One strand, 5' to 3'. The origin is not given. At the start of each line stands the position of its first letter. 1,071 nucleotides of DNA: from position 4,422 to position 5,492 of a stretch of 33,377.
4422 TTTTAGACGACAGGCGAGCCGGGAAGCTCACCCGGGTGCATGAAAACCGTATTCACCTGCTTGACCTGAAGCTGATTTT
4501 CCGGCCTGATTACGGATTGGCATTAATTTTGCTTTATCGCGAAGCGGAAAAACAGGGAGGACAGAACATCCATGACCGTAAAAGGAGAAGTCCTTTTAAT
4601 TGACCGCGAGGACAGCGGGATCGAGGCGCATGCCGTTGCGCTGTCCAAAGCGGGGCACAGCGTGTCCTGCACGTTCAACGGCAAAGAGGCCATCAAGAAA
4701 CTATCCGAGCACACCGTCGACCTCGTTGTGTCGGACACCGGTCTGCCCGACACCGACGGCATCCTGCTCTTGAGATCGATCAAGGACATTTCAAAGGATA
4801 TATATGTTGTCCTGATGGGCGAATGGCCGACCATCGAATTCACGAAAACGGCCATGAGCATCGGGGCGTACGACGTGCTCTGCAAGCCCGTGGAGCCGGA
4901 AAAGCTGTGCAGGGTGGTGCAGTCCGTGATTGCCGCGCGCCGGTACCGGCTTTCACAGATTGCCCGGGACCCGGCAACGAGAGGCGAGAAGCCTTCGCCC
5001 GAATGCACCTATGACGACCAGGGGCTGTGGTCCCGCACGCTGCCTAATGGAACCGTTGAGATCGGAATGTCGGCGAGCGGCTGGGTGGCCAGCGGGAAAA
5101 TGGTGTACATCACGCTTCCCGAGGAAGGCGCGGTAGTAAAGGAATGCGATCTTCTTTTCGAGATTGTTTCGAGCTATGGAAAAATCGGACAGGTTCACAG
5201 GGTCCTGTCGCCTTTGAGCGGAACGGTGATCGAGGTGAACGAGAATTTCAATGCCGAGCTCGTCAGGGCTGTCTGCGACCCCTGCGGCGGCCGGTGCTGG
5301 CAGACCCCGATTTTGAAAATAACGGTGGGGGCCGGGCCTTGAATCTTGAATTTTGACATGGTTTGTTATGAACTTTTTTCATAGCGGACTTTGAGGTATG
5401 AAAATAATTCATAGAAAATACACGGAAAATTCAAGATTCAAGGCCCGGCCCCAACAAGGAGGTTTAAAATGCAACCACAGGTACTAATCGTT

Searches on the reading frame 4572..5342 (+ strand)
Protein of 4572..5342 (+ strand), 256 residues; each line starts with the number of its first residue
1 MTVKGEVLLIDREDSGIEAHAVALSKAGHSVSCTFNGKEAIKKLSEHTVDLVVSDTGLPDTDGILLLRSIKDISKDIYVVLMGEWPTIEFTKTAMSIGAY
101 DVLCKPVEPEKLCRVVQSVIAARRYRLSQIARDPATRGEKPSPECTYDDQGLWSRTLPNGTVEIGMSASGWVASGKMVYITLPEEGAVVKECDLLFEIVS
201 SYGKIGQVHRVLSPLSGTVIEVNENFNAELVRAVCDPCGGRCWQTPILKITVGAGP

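Call 3: search_protein_families(library=pfam, proteins=[window:4572-5342:+], max_evalue=0.01)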
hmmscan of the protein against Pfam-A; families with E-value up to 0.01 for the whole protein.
window:4572-5342:+ (256 aa): 3 families
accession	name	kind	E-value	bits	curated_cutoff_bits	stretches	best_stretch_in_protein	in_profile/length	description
PF00072.30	Response_reg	-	2.5e-19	69.9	30.2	1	7-116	1-110/111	Response regulator receiver domain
PF01597.25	GCV_H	-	1.7e-09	38.1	22.2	1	147-228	3-80/122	Glycine cleavage H-protein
PF23198.2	PDE8A_N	-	0.0012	19.2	29.6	1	8-84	14-91/147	PDE8A-like, N-terminal domain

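Call 26: search_protein_families(library=ncbifam, proteins=[window:4572-5339:+], max_evalue=0.00001)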
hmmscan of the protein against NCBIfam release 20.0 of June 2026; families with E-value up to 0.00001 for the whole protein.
window:4572-5339:+ (256 aa): 67 families (the best 25 are shown)
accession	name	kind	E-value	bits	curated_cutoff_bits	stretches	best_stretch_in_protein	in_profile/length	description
NF047793.1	ResRegPgtA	equivalog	4.4e-17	62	650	1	5-129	6-130/414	two-component system response regulator PgtA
NF008469.0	PRK11361.1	equivalog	3.2e-15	55.8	714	1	1-123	1-123/461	acetoacetate metabolism transcriptional regulator AtoC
TIGR01818.1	ntrC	equivalog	8.7e-15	54.4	558.6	1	18-132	12-126/463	nitrogen regulation protein NR(I)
NF041946.1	LuxO_transreg_Vib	equivalog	1.2e-14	53.9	800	1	28-124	20-116/463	quorum-sensing sigma-54 dependent transcriptional regulator LuxO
NF006900.1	PRK09390.1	equivalog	1.5e-13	50.7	255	1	1-124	1-124/203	response regulator FixJ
NF052313.1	T9SS_RR_PorX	equivalog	7.7e-13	48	300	1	6-124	2-120/513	T9SS response regulator signal transducer PorX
NF046022.1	RespRegCpdRBruc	equivalog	1.1e-12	47.9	180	1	7-122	4-119/120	cell cycle two-component system response regulator CpdR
NF007689.0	PRK10365.1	equivalog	1.6e-12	46.9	760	1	7-124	8-125/441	sigma-54-dependent response regulator transcription factor ZraR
NF051870.1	NAssimRespRegNtrX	equivalog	2.2e-12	46.6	600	1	6-126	3-125/452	nitrogen assimilation response regulator NtrX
NF045944.1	ResRegRpaBCyano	equivalog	4.7e-12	45.8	330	1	18-122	11-114/229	response regulator transcription factor RpaB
NF008296.0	PRK11083.1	equivalog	5e-12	45.7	273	1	5-127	4-123/228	two-component system response regulator CreB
NF041733.1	resp_reg_CseB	equivalog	6.3e-12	45.4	350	1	6-138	2-131/228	two-component system response regulator CseB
NF008176.1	PRK10923.1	equivalog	1.5e-11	43.5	620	1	4-123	3-122/469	nitrogen regulation protein NR(I)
NF033117.2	vanR_ACDEGLN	exception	2.1e-11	43.9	350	1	7-126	1-120/226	VanR-ABDEGLN family response regulator transcription factor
NF053512.1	nitric_RR_NosR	exception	3e-11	43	400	1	7-125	1-120/422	response regulator c-di-GMP phosphodiesterase, NosR family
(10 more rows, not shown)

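Call 78: find_homologous_proteins(query=window:4572-5339:+, max_evalue=1e-8)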
Query window:4572-5339:+ (256 aa): 8 proteins with E <= 1e-8 among 745 candidates.
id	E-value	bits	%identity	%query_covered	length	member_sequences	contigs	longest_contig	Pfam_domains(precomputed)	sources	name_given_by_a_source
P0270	8.2e-168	574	100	100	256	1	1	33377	PF01597.26,PF00072.31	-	-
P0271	3.2e-142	490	86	100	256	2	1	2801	PF01597.26,PF00072.31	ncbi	-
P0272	7.3e-136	469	84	98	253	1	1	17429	PF01597.26,PF00072.31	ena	-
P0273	4.0e-96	339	59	98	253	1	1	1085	PF01597.26,PF00072.31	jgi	-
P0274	9.0e-94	332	58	98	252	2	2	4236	PF01597.26,PF00072.31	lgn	-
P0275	4.3e-88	313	55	98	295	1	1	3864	PF01597.26,PF00072.31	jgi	jgi:CheY-like chemotaxis protein/glycine cleavage system H lipoate-binding protein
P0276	6.3e-85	303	53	98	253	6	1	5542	PF01597.26,PF00072.31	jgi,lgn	jgi:CheY-like chemotaxis protein/glycine cleavage system H lipoate-binding protein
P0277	1.0e-11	63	44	43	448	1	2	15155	PF00158.33,PF07724.21,PF25601.2,PF02954.26,PF14532.13,PF07728.21,PF00072.31,PF13556.13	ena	-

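Call 79: find_encoding_contigs(protein=P0272, flank=10000, max_places=1)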
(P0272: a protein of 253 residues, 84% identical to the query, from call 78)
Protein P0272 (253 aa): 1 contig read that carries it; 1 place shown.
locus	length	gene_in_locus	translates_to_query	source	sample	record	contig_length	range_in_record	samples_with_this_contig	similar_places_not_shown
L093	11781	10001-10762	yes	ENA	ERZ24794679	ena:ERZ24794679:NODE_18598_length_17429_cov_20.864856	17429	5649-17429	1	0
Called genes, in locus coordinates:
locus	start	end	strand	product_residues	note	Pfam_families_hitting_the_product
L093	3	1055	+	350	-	PF01145:Band_7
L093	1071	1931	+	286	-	PF01145:Band_7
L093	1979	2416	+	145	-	PF00226:DnaJ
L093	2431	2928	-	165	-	-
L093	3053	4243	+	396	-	PF13173:AAA_14, PF13635:DUF4143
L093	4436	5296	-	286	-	PF13085:Fer2_3, PF13187:Fer4_9 (faint), PF13183:Fer4_8, PF13237:Fer4_10, PF12838:Fer4_7 (weak), PF13484:Fer4_16 (weak), PF13534:Fer4_17 (weak)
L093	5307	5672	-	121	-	-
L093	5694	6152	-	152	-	PF01127:Sdh_cyt, PF02300:Fumarate_red_C (weak)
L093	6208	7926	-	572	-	PF00890:FAD_binding_2, PF02910:Succ_DH_flav_C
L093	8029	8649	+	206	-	PF10698:DUF2505 (weak)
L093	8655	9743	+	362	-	-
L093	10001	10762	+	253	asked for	PF00072:Response_reg, PF01597:GCV_H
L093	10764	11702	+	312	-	PF00072:Response_reg, PF01257:2Fe-2S_thioredx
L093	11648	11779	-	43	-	?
